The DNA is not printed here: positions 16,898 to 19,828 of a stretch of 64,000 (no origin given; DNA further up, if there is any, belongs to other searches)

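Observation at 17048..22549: LysR-controlled divergent locus with an FAD-oxidoreductase::alpha-oxoamine-synthase fusion, Rieske ferredoxin and PLP gamma-enzyme: candidate small-molecule/signal biosynthesis system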

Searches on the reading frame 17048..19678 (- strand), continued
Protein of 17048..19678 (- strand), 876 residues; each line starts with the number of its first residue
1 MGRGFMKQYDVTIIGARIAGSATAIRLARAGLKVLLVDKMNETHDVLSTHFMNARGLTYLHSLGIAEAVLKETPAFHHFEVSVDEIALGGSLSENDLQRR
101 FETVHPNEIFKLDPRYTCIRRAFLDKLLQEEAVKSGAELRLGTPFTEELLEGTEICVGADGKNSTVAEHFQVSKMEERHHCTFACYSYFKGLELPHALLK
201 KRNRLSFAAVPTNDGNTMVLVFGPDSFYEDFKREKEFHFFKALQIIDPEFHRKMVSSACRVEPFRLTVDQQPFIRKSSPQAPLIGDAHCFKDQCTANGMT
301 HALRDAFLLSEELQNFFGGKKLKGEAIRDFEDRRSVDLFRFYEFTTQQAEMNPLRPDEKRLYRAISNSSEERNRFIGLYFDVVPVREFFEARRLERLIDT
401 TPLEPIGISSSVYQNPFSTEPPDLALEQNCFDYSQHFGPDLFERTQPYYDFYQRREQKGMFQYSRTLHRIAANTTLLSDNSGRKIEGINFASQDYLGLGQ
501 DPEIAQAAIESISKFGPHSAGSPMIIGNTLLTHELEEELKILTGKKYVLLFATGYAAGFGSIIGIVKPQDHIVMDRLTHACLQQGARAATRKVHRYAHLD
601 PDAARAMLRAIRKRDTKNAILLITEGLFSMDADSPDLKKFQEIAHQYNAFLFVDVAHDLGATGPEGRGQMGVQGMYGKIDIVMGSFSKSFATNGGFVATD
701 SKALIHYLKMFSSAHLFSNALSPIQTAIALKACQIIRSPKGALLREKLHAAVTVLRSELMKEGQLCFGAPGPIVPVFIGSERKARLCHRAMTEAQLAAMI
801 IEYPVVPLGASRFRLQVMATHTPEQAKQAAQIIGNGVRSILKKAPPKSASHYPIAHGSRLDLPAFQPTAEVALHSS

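Call 18: find_encoding_contigs(protein=P0007, flank=10000, max_places=2)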
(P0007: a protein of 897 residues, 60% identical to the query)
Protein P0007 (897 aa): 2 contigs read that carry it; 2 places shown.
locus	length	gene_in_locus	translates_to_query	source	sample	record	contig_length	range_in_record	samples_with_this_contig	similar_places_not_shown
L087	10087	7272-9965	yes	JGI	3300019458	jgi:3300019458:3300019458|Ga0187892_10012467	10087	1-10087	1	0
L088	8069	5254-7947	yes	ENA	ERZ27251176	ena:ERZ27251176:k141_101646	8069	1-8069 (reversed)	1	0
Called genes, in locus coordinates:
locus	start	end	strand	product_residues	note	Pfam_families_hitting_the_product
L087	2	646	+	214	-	?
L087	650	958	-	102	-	-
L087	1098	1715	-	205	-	PF00929:RNase_T (weak)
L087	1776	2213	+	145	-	PF00383:dCMP_cyt_deam_1, PF14437:MafB19-deam, PF14439:Bd3614-deam (faint)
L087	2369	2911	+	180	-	-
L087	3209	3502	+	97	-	-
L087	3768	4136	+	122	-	-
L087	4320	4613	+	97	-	PF05015:HigB-like_toxin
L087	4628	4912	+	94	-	PF13560:HTH_31 (weak), PF01381:HTH_3 (weak)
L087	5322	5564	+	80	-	-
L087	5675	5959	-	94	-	PF13744:HTH_37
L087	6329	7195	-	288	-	PF00126:HTH_1, PF03466:LysR_substrate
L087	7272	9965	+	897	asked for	PF01494:FAD_binding_3, PF00155:Aminotran_1_2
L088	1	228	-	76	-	?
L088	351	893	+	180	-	-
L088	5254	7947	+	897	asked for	PF01494:FAD_binding_3, PF00155:Aminotran_1_2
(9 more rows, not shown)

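Call 48: predict_structure(alignment_id=A2)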
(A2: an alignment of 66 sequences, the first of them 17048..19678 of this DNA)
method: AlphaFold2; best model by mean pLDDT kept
length: 876 residues; sequences in the alignment: 66
mean_pLDDT: 92.5   pTM: 0.92
mean pLDDT of the five models: 92.5, 92.2, 92.1, 91.7, 89.9
residues with pLDDT >= 90: 769; 70-90: 62; 50-70: 13; < 50: 32
segments of 3 or more residues with pLDDT < 50: 847-876
pLDDT, mean of each block of 10 residues (from residue 1): 74 98 99 98 79 98 98 97 97 97 97 97 96 98 96 96 97 93 96 97 98 96 96 98 98 97 95 95 97 95 98 98 97 97 96 91 96 97 96 91 77 95 92 86 93 94 90 95 96 94 97 86 76 97 98 95 98 96 97 96 98 98 96 96 98 97 97 98 93 95 96 88 95 98 98 98 95 96 94 96 92 97 98 96 60 34 22 26
secondary structure, 60 per line:
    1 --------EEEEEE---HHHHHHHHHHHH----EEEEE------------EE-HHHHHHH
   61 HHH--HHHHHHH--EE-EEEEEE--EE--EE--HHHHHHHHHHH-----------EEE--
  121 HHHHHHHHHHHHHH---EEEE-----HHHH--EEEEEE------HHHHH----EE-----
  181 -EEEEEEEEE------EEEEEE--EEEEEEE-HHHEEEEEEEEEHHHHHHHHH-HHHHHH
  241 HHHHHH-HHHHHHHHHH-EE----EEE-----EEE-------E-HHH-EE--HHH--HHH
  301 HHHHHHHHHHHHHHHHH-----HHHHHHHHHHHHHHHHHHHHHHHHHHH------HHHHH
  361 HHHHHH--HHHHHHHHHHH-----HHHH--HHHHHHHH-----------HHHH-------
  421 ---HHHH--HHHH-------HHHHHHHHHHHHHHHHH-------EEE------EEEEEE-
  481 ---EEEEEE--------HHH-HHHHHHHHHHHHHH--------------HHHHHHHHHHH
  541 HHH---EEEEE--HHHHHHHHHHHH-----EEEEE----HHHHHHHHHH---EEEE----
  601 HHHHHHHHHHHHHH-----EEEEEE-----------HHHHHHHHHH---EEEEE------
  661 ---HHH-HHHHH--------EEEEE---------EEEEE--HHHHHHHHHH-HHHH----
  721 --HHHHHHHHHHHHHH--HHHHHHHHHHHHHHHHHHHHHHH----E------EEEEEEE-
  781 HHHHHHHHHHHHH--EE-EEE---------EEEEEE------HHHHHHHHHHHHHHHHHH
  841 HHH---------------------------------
elements in order (helices of 4 or more, strands of 3 or more residues): E9-14 H18-29 E34-38 H54-63 H66-72 E78-83 H94-104 E116-118 H121-134 E138-141 H147-150 E153-158 H165-169 E182-190 E197-202 E205-211 E216-224 H225-233 H235-246 H248-257 E265-267 E273-275 H298-317 H323-349 H356-366 H369-379 H385-388 H391-398 H410-413 H424-427 H430-433 H441-457 E465-467 E474-479 E484-489 H502-515 H530-543 E547-551 H554-565 E571-575 H580-589 E593-596 H601-614 E620-625 H637-646 E650-654 H668-672 E681-685 E695-699 H702-711 H713-716 H723-736 H739-761 E773-779 H781-793 E799-801 E811-816 H823-843
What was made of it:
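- The full-length model has pLDDT 92.5 and pTM 0.92 (call 48). The model stays confident (call 48), but activity could be impaired. The two-domain model is confident (call 48).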

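Call 76: search_protein_representatives(protein=window:17048-19678:-)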
Query: 876 residues. Proteins with E-value up to 0.001 (for the whole library): 17317; up to 1e-10: 9553; up to 1e-30: 2636. The best 150 are listed.
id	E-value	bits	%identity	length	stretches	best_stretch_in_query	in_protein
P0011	3.1e-266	902.2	53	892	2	152-832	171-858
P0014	1.5e-248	843.7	65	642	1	217-841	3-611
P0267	1.9e-220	750.8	46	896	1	9-856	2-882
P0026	2.6e-197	674.3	43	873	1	13-837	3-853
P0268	1.9e-143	496.1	52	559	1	422-837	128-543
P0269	4.7e-125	435.2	43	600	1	282-837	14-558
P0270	4.9e-122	425.2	46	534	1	417-840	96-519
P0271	9.3e-122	424.3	48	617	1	429-837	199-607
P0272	3.1e-119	416.0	46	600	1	425-838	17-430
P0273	3.3e-119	415.9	46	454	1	427-845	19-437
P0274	1.5e-115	403.8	46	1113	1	423-837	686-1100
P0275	6.8e-114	398.3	45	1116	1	405-839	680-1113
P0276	1.1e-111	391.1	45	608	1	418-837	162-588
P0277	1.4e-110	387.4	45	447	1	424-838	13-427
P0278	9.5e-109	381.3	47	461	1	425-838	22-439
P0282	1.5e-105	370.7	44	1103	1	438-842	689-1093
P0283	1.9e-105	370.4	43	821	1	437-838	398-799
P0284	3.1e-105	369.7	42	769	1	374-843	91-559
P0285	4.2e-104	365.9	43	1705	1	408-843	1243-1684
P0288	6.2e-100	352.1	41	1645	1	425-837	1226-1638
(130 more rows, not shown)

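Call 78: search_protein_families(library=pfam, proteins=[P0274, P0282, P0283, P0285, P0288, P0271, P0284, P0268, P0276], max_evalue=0.00001)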
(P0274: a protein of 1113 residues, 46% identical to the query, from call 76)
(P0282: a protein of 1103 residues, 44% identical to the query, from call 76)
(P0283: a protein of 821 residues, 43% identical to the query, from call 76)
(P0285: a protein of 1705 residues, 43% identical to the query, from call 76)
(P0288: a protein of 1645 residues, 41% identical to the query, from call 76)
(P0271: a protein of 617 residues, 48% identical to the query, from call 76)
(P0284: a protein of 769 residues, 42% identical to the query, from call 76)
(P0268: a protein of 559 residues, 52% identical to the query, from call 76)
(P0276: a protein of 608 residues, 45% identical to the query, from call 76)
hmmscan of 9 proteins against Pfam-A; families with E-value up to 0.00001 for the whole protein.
P0274 (1113 aa): 4 families
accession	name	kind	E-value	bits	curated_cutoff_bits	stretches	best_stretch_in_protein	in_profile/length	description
PF00501.34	AMP-binding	-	2.4e-60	204.8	29.9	1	31-413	12-384/384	AMP-binding enzyme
PF00155.27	Aminotran_1_2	-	2e-31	109.9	19.7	1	750-1093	3-358/361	Aminotransferase class I and II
PF00550.31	PP-binding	-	3.2e-13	50.2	20.8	1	596-660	3-67/67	Phosphopantetheine attachment site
PF23024.1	AMP-dom_DIP2-like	-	5.7e-13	49.3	27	1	455-569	1-108/110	Disco-interacting protein 2-like, AMP domain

P0282 (1103 aa): 4 families
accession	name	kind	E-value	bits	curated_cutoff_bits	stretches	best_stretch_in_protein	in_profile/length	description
PF00501.34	AMP-binding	-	4.7e-62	210.4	29.9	1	14-392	9-384/384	AMP-binding enzyme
PF00155.27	Aminotran_1_2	-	1.7e-31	110.1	19.7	1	738-1081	3-358/361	Aminotransferase class I and II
PF00550.31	PP-binding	-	2.8e-11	43.9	20.8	1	587-648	6-67/67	Phosphopantetheine attachment site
PF23024.1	AMP-dom_DIP2-like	-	6.4e-08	33.1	27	1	436-544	2-103/110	Disco-interacting protein 2-like, AMP domain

P0283 (821 aa): 4 families
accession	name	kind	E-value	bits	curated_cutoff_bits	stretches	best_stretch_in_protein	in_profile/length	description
PF00155.27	Aminotran_1_2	-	1.9e-28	100.1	19.7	1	448-793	3-360/361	Aminotransferase class I and II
PF00550.31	PP-binding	-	4.2e-12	46.6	20.8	1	294-354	7-67/67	Phosphopantetheine attachment site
PF23024.1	AMP-dom_DIP2-like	-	2.5e-11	44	27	1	135-247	2-107/110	Disco-interacting protein 2-like, AMP domain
PF00501.34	AMP-binding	-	3e-06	26.7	29.9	1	36-89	331-384/384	AMP-binding enzyme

P0285 (1705 aa): 8 families
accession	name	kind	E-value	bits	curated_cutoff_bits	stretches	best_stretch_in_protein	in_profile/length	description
PF00501.34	AMP-binding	-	6.2e-70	236.4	29.9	1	11-405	3-384/384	AMP-binding enzyme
PF00441.29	Acyl-CoA_dh_1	-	4.7e-33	114.9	22.4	1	813-956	1-143/150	Acyl-CoA dehydrogenase, C-terminal domain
PF00155.27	Aminotran_1_2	-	6.7e-32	111.5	19.7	1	1328-1674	3-361/361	Aminotransferase class I and II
PF02770.24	Acyl-CoA_dh_M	-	3.3e-18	66.1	33.3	1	703-800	1-96/97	Acyl-CoA dehydrogenase, middle domain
PF02771.21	Acyl-CoA_dh_N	-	6.8e-17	62.3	22.9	1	596-698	8-112/113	Acyl-CoA dehydrogenase, N-terminal domain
PF00550.31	PP-binding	-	2.3e-11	44.2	20.8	1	1160-1225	2-67/67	Phosphopantetheine attachment site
PF08028.16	Acyl-CoA_dh_2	-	8.5e-11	42.7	22.7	1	829-948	2-130/134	Acyl-CoA dehydrogenase, C-terminal domain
PF23024.1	AMP-dom_DIP2-like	-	4e-06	27.3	27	1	449-561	2-107/110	Disco-interacting protein 2-like, AMP domain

P0288 (1645 aa): 8 families
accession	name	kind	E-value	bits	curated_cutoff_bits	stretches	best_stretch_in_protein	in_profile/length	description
PF00501.34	AMP-binding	-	2.9e-65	221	29.9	1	21-402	2-384/384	AMP-binding enzyme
PF00155.27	Aminotran_1_2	-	4.8e-39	135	19.7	1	1288-1631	3-358/361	Aminotransferase class I and II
PF00441.29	Acyl-CoA_dh_1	-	2.2e-30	106.2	22.4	1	822-966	1-144/150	Acyl-CoA dehydrogenase, C-terminal domain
PF02770.24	Acyl-CoA_dh_M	-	2.5e-15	56.8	33.3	1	714-810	1-97/97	Acyl-CoA dehydrogenase, middle domain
PF02771.21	Acyl-CoA_dh_N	-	1.4e-14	54.8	22.9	1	604-709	5-112/113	Acyl-CoA dehydrogenase, N-terminal domain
PF00550.31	PP-binding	-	1.9e-11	44.5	20.8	1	1142-1193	16-67/67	Phosphopantetheine attachment site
PF01212.27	Beta_elim_lyase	-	3.9e-08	33.4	27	1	1333-1529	34-215/288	Beta-eliminating lyase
PF01053.26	Cys_Met_Meta_PP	-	7.3e-07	28.5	27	1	1334-1456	55-174/381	Cys/Met metabolism PLP-dependent enzyme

P0271 (617 aa): 2 families
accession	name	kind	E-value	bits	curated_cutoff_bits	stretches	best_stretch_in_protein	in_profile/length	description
PF00155.27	Aminotran_1_2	-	1.5e-36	126.8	19.7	1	257-599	3-357/361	Aminotransferase class I and II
PF01212.27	Beta_elim_lyase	-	3.9e-06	26.8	27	0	300-483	32-228/288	Beta-eliminating lyase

P0284 (769 aa): 3 families
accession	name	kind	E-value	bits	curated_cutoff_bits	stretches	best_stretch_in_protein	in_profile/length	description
PF00155.27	Aminotran_1_2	-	6e-33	114.9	19.7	1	202-547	2-359/361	Aminotransferase class I and II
PF00550.31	PP-binding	-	1.8e-10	41.4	20.8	1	62-115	14-67/67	Phosphopantetheine attachment site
PF21926.2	FeeM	-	2.8e-06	27.6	27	1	588-718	2-131/158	N-acyl amino acid synthase FeeM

P0268 (559 aa): 1 family
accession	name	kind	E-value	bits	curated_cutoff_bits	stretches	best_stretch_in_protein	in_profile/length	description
PF00155.27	Aminotran_1_2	-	1.2e-38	133.6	19.7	1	192-539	2-361/361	Aminotransferase class I and II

P0276 (608 aa): 2 families
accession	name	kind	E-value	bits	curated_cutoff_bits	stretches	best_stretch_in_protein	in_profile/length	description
PF00155.27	Aminotran_1_2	-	1.9e-36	126.4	19.7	1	232-584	4-361/361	Aminotransferase class I and II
PF00027.35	cNMP_binding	-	6e-12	45.8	27.5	1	25-104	1-85/89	Cyclic nucleotide-binding domain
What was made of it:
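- The same clade occurs fused to FAAL-ACP and FAAL-ACAD-ACP modules (call 78), which is consistent with acyl-thioester donors. AOS relatives point to fatty-acyl chemistry (call 78). The AOS clade's other architectures (FAAL-ACP-AOS, call 78) are biosynthetic.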

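Call 80: search_protein_families(library=padloc, proteins=[window:17048-19678:-], max_evalue=0.001)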
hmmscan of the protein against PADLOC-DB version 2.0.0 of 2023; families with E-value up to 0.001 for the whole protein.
window:17048-19678:- (876 aa): 0 families
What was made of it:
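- On Known anti-phage defence systems (PADLOC): No hits for the fusion or LysR (call 80).
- Tried and rejected: No PADLOC hit (call 80).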

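Call 86: find_related_loci(query=A1, collection=metagenome_contigs, flank=6000)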
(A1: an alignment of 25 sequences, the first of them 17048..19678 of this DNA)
Query A1 (876 aa) in metagenome_contigs; peptide patterns used: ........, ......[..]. (x = any residue, [..] = any of these).
600 stretches matched a pattern (row limit reached: there are more); 490 encode a relative of the query (tblastn E <= 1e-3); the best 80 are kept; 80 distinct loci.
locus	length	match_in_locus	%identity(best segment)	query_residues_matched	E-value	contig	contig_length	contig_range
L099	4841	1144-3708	58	7-835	0e+0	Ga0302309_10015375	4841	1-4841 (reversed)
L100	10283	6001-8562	59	9-838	0e+0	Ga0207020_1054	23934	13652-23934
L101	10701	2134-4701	60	6-840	0e+0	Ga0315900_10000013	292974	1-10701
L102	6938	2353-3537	51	443-837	3e-129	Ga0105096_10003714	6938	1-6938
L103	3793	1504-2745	48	426-839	5e-130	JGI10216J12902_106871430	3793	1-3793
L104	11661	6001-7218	50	432-837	5e-123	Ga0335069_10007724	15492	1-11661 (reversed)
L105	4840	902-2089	51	438-833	5e-124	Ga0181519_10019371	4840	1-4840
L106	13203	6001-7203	48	425-825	6e-122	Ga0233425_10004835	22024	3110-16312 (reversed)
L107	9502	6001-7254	46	426-843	1e-121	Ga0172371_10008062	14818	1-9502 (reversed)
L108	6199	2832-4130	47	417-853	7e-122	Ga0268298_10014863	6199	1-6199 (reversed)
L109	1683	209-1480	46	410-833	4e-131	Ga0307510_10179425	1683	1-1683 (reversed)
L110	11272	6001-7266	47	416-837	6e-121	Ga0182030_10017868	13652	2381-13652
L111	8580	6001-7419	45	367-833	1e-120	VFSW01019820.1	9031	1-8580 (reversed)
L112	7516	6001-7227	48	425-833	2e-120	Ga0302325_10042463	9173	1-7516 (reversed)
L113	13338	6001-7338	47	392-838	3e-120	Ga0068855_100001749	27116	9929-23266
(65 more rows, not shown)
